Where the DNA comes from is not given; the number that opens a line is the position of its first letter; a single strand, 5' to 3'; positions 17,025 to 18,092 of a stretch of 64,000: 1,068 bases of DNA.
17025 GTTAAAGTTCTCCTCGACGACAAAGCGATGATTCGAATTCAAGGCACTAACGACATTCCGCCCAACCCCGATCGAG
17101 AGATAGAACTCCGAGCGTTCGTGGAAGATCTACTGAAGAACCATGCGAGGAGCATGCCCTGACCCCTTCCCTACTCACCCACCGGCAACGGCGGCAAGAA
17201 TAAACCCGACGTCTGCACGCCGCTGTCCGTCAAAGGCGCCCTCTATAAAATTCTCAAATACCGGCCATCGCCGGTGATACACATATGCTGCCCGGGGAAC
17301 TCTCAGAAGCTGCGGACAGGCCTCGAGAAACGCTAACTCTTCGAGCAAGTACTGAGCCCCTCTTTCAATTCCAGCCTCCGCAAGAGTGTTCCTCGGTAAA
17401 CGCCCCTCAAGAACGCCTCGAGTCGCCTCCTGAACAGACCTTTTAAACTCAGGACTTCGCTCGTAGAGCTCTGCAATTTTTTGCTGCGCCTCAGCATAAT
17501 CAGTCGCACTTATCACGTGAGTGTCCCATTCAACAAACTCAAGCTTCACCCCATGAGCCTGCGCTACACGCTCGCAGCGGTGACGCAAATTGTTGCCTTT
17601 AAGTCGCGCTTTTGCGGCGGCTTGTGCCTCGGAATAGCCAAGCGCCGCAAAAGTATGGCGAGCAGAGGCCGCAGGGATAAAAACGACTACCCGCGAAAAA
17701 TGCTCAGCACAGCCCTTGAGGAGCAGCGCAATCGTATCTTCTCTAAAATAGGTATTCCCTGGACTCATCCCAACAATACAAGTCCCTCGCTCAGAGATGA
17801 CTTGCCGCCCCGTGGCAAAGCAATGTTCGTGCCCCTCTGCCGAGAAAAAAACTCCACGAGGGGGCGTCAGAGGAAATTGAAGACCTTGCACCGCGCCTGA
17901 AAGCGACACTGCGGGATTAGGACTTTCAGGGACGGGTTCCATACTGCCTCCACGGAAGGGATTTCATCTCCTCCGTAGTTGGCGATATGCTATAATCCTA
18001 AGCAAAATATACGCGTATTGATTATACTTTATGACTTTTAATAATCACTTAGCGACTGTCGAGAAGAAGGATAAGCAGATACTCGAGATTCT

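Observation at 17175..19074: Cyclodipeptide synthase (AlbC-like CDPS) divergently paired with a tandem Lrp/AsnC regulator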

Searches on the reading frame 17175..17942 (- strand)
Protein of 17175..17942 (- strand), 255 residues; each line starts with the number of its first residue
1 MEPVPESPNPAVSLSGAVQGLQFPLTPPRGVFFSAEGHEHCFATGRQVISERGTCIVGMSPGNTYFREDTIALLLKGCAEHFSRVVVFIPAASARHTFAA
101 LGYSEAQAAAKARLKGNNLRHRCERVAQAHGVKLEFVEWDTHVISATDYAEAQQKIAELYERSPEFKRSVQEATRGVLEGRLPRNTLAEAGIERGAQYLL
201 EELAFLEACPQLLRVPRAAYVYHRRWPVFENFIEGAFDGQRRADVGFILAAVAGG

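Call 3: search_protein_families(library=pfam, proteins=[window:17175-17942:-], max_evalue=1)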
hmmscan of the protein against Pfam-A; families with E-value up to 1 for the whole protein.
window:17175-17942:- (255 aa): 2 families
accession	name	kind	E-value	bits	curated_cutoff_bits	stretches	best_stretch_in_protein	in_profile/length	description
PF16715.11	CDPS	-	3.3e-34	119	27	1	45-245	10-213/220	Cyclodipeptide synthase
PF18834.6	LPD22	-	0.086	13.5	28.6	1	124-171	21-65/97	Large polyvalent protein associated domain 22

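Call 4: search_protein_families(library=ncbifam, proteins=[window:17175-17942:-], max_evalue=1)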
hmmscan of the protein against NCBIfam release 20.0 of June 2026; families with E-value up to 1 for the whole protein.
window:17175-17942:- (255 aa): 2 families
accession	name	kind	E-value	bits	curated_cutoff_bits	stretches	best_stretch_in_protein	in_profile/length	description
TIGR04539.1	tRNA_cyclodipep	subfamily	8.9e-42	143.1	45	1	46-248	11-216/220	tRNA-dependent cyclodipeptide synthase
NF052540.1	CydityrSynMycb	equivalog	1.4e-13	51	300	1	45-230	11-200/223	cyclodityrosine synthase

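Call 5: search_solved_structures(query=window:17175-17942:-, max_evalue=10, show_alignments=3)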
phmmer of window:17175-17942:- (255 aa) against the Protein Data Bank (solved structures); distinct sequences matched with E-value up to 10: 30.
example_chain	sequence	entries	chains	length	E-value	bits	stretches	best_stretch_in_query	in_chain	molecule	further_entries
3oqh_A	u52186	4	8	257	2.4e-17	66.5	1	46-251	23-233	Putative uncharacterized protein yvmC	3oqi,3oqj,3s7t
3oqv_A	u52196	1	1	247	2.8e-10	43.4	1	45-239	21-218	AlbC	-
4q24_A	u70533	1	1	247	1.4e-09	41.1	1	45-239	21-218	Cyclo(L-leucyl-L-phenylalanyl) synthase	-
6ztu_A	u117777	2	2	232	2.5e-09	40.3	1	51-248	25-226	Cyclodipeptide synthase, BtCDPS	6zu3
6ez3_A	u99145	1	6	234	9.8e-09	38.3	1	46-251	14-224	Cyclo(L-leucyl-L-leucyl) synthase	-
7azu_A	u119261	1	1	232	1.1e-08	38.1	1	51-248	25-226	Cyclodipeptide synthase, BtCDPS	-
9j61_A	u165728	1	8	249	2.6e-05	27.1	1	24-234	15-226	Cyclodipeptide synthase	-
2x9q_A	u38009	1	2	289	0.00011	25.1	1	46-232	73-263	CYCLODIPEPTIDE SYNTHETASE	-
5ocd_A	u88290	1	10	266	0.00024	24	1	51-209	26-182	Cyclodipeptide synthase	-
7qat_A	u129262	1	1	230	0.00055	22.8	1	57-228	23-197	Cyclodipeptide synthase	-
7qay_A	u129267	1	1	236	0.00092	22.1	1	57-228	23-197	Cyclodipeptide synthase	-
7qaq_A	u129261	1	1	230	0.001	21.9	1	57-228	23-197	Cyclodipeptide synthase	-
7qb8_A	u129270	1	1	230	0.0014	21.5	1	57-228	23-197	Cyclodipeptide synthase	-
7qau_A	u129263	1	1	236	0.0014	21.5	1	57-228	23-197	Cyclodipeptide synthase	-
4amb_A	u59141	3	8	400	0.73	12.5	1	26-66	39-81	SNOGD | GLYCOSYL TRANSFERASE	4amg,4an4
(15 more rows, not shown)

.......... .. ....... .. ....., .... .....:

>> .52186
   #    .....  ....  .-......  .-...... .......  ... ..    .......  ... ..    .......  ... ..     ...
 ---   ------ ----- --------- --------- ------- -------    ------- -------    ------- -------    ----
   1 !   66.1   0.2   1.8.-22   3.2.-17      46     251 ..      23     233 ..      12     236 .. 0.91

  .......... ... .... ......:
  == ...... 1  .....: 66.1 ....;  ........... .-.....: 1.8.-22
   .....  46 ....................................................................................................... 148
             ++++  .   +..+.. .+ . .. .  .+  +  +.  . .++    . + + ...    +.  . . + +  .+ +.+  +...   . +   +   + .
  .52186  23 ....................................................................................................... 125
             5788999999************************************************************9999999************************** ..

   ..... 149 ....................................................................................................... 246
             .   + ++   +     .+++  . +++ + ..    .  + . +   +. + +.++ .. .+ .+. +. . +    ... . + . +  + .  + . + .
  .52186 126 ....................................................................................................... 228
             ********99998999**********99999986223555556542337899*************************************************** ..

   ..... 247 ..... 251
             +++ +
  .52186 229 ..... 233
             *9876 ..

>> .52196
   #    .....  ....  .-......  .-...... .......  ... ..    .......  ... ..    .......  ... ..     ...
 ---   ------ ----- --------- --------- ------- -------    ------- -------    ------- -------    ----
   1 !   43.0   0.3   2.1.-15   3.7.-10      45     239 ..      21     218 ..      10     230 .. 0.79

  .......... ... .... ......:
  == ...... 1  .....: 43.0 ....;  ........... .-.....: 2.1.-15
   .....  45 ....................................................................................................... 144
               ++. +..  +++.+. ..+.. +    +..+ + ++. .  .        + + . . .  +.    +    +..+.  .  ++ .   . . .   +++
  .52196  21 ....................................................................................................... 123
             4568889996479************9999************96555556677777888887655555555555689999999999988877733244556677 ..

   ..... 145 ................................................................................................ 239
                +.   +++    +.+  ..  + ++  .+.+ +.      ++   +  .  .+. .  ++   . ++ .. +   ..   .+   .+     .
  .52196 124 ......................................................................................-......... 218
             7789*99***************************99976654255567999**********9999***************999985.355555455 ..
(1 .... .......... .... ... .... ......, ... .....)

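Call 10: find_homologous_proteins(query=window:17175-17942:-, max_evalue=0.00001)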
Query window:17175-17942:- (255 aa): 5 proteins with E <= 0.00001 among 3195 candidates.
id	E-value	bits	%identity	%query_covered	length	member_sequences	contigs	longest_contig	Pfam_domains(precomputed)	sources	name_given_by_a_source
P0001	9.7e-124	430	99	77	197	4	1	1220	PF16715.12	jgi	jgi:tRNA-dependent cyclodipeptide synthase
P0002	5.1e-47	179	44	75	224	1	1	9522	PF16715.12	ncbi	-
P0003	1.3e-35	141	36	82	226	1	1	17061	PF16715.12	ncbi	-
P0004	1.6e-33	134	36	77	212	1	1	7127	PF16715.12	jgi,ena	-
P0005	2.7e-21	94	29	80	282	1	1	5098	PF16715.12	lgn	-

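Call 12: find_encoding_contigs(protein=window:17175-17942:-, flank=10000, max_places=6)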
Protein window:17175-17942:- (255 aa): 2 contigs read that carry it; 2 places shown.
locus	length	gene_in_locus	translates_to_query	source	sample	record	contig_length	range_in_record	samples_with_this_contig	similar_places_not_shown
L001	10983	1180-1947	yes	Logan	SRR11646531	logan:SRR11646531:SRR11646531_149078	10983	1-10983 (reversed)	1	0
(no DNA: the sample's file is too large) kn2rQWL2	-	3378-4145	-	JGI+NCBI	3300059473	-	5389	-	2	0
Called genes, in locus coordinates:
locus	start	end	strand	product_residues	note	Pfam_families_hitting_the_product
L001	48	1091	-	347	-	PF13404:HTH_AsnC-type, PF13412:HTH_24, PF13545:HTH_Crp_2 (faint), PF01047:MarR (faint), PF08279:HTH_11 (faint), PF13404:HTH_AsnC-type (weak), PF09339:HTH_IclR (weak), PF13412:HTH_24, +3 more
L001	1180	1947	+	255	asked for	PF16715:CDPS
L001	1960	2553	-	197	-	-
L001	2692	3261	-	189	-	PF13580:SIS_2, PF01380:SIS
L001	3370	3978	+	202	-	-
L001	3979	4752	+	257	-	PF00849:PseudoU_synth_2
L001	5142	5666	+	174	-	-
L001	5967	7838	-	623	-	PF00289:Biotin_carb_N, PF02222:ATP-grasp, PF02786:CPSase_L_D2, PF07478:Dala_Dala_lig_C, PF02785:Biotin_carb_C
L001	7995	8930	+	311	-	PF01134:GIDA (faint), PF03486:HI0933_like (faint), PF07992:Pyr_redox_2, PF12831:FAD_oxidored (faint), PF13450:NAD_binding_8 (faint), PF13738:Pyr_redox_3, PF00070:Pyr_redox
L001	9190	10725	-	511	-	-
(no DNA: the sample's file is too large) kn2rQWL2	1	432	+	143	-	?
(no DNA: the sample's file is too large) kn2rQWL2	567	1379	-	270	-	PF05175:MTS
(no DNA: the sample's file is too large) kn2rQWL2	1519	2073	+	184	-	PF12158:DUF3592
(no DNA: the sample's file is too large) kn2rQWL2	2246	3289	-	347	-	PF13404:HTH_AsnC-type, PF13412:HTH_24, PF13545:HTH_Crp_2 (faint), PF01047:MarR (faint), PF08279:HTH_11 (faint), PF13404:HTH_AsnC-type (weak), PF09339:HTH_IclR (weak), PF13412:HTH_24, +3 more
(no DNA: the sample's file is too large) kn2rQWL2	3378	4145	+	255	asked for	PF16715:CDPS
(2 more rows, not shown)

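Call 13: find_encoding_contigs(protein=P0002, flank=10000, max_places=4)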
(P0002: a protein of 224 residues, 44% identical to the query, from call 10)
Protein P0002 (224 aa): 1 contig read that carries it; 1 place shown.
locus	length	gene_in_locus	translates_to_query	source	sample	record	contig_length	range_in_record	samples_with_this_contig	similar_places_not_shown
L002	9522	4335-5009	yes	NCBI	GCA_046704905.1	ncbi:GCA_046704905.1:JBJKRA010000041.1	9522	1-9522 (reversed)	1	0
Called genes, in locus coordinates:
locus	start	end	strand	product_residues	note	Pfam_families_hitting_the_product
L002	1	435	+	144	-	?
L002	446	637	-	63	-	-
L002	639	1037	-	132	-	-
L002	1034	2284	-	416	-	PF00391:PEP-utilizers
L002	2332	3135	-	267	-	PF07826:IMP_cyclohyd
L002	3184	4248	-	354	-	PF01047:MarR (faint), PF08279:HTH_11 (faint), PF12802:MarR_2 (faint), PF13404:HTH_AsnC-type, PF13412:HTH_24, PF01037:AsnC_trans_reg (faint), PF13404:HTH_AsnC-type (weak), PF13412:HTH_24 (weak)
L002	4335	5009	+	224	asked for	PF16715:CDPS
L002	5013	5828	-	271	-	PF00950:ABC-3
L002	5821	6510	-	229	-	PF00005:ABC_tran, PF13304:AAA_21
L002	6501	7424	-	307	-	PF01297:ZnuA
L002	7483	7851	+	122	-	PF01475:FUR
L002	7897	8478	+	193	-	PF00857:Isochorismatase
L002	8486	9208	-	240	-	PF04402:SIMPL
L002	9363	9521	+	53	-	?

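Call 14: find_encoding_contigs(protein=P0003, flank=10000, max_places=4)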
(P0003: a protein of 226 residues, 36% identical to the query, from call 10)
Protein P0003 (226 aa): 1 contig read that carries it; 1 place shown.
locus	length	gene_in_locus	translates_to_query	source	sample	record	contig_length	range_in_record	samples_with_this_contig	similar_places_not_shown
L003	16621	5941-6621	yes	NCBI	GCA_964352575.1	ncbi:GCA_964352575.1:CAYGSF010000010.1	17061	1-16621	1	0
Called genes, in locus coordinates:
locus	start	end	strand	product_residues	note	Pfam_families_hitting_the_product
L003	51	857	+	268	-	PF02517:Rce1-like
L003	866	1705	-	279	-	PF07931:CPT, PF13238:AAA_18 (weak), PF13671:AAA_33 (weak)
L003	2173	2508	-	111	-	PF01588:tRNA_bind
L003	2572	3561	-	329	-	PF00561:Abhydrolase_1 (weak), PF02089:Palm_thioest (faint), PF12146:Hydrolase_4, PF12697:Abhydrolase_6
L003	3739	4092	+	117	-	PF14534:DUF4440 (weak), PF12680:SnoaL_2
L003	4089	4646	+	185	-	PF01725:Ham1p_like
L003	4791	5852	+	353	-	PF00248:Aldo_ket_red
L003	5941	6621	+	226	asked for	PF16715:CDPS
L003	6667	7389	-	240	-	PF03848:TehB, PF13489:Methyltransf_23, PF13847:Methyltransf_31, PF08241:Methyltransf_11, PF08242:Methyltransf_12, PF13649:Methyltransf_25, PF01739:CheR (faint)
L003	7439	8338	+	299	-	PF01636:APH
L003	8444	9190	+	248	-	PF02463:SMC_N (faint), PF00005:ABC_tran, PF13304:AAA_21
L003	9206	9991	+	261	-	PF01061:ABC2_membrane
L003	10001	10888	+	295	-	PF07931:CPT, PF13238:AAA_18, PF13671:AAA_33 (faint)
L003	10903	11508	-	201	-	PF13606:Ank_3 (faint), PF12796:Ank_2, PF13637:Ank_4 (faint), PF13857:Ank_5, PF00023:Ank (weak)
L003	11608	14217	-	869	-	PF12796:Ank_2, PF13637:Ank_4 (weak), PF13857:Ank_5 (weak), PF12796:Ank_2, PF13857:Ank_5, PF00023:Ank (weak), PF12796:Ank_2, PF13637:Ank_4, +5 more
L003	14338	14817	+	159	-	PF04073:tRNA_edit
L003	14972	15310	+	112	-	PF00829:Ribosomal_L21p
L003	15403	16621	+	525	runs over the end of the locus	PF17164:DUF5122 (weak)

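Call 15: find_encoding_contigs(protein=P0004, flank=10000, max_places=4)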
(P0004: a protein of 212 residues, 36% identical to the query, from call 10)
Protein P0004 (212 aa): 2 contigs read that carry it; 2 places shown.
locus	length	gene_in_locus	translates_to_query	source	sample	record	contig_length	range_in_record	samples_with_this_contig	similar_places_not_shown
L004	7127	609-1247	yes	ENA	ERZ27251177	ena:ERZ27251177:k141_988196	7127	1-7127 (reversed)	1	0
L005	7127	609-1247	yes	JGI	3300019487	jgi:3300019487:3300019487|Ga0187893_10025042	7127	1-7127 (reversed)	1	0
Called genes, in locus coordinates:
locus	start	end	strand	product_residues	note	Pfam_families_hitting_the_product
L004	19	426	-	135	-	-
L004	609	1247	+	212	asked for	PF16715:CDPS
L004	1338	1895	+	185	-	-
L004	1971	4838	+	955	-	PF00443:UCH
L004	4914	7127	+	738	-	?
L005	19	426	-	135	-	-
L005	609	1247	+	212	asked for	PF16715:CDPS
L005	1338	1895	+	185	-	-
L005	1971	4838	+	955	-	PF00443:UCH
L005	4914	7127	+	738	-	?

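Call 16: find_encoding_contigs(protein=P0005, flank=10000, max_places=4)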
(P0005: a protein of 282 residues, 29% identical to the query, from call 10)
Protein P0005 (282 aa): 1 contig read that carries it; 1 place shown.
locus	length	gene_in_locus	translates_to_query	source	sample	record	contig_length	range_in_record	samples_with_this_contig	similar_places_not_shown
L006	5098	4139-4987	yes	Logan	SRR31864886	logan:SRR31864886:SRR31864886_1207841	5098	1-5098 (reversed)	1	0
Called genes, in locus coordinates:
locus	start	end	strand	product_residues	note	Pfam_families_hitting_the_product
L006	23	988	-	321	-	-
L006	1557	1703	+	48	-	-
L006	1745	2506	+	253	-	-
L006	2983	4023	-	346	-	PF01047:MarR (faint), PF08279:HTH_11 (faint), PF12840:HTH_20 (faint), PF13404:HTH_AsnC-type, PF13412:HTH_24, PF01037:AsnC_trans_reg (faint)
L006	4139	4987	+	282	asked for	PF16715:CDPS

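Call 61: search_protein_families(library=pfam, proteins=[L006:26-997:-, L006:1700-2503:+], max_evalue=0.001)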
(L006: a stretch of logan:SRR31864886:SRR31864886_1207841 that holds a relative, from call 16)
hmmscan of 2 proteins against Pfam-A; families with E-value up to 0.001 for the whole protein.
L006:26-997:- (324 aa): 0 families

L006:1700-2503:+ (268 aa): 0 families

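Call 62: predict_structure(alignment_id=A2)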
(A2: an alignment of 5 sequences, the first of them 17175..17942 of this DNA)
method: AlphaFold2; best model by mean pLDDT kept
length: 255 residues; sequences in the alignment: 5
mean_pLDDT: 73.6   pTM: 0.76
mean pLDDT of the five models: 73.6, 69.0, 68.3, 60.8, 58.7
residues with pLDDT >= 90: 54; 70-90: 112; 50-70: 46; < 50: 43
segments of 3 or more residues with pLDDT < 50: 2-14, 23-48
pLDDT, mean of each block of 10 residues (from residue 1): 35 45 43 36 47 79 74 85 87 89 91 92 92 89 88 91 88 82 66 89 88 82 73 60 63 49
secondary structure, 60 per line:
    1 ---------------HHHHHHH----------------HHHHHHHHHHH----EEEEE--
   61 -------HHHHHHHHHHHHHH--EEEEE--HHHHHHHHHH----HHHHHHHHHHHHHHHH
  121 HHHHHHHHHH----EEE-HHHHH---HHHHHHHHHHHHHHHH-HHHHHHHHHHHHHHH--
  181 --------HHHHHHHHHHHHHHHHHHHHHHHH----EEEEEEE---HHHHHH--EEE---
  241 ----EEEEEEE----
elements in order: H16-22 H39-49 E54-58 H68-81 E84-88 H91-100 H105-130 E135-137 H139-143 H147-162 H164-178 H189-212 E217-223 H227-232 E235-237 E245-251

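Call 64: search_protein_representatives(protein=window:17175-17942:-)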
Query: 255 residues. Proteins with E-value up to 0.001 (for the whole library): 578; up to 1e-10: 287; up to 1e-30: 48. The best 150 are listed.
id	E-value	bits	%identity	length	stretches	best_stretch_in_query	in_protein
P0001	3.1e-124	429.8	99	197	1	59-255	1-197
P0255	2.5e-48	181.2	42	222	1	43-250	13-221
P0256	2.1e-46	174.8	41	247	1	36-249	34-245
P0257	1.1e-45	172.5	38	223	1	41-249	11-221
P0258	1.6e-45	171.9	41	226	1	40-250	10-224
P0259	3.1e-44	167.7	43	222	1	43-249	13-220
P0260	4.2e-44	167.3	38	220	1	41-249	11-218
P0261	1.4e-42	162.4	41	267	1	38-249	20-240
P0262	2.9e-42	161.3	44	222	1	43-248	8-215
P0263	1.1e-41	159.3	38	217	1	41-249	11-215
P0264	5.8e-41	157.0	37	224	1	41-249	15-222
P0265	1.7e-40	155.5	36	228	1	36-251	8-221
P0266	5.4e-39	150.6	39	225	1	41-249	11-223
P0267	1.0e-38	149.7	40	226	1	42-249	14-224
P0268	2.2e-38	148.6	38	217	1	49-249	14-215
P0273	2.9e-37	144.9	45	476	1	56-249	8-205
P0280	6.8e-35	137.1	39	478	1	55-250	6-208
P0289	1.7e-33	132.6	37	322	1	54-248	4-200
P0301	6.0e-31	124.2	39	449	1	56-246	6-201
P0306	1.2e-28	116.7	37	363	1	41-252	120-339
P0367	8.2e-21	91.0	36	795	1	39-239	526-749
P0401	3.6e-18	82.4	32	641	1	48-245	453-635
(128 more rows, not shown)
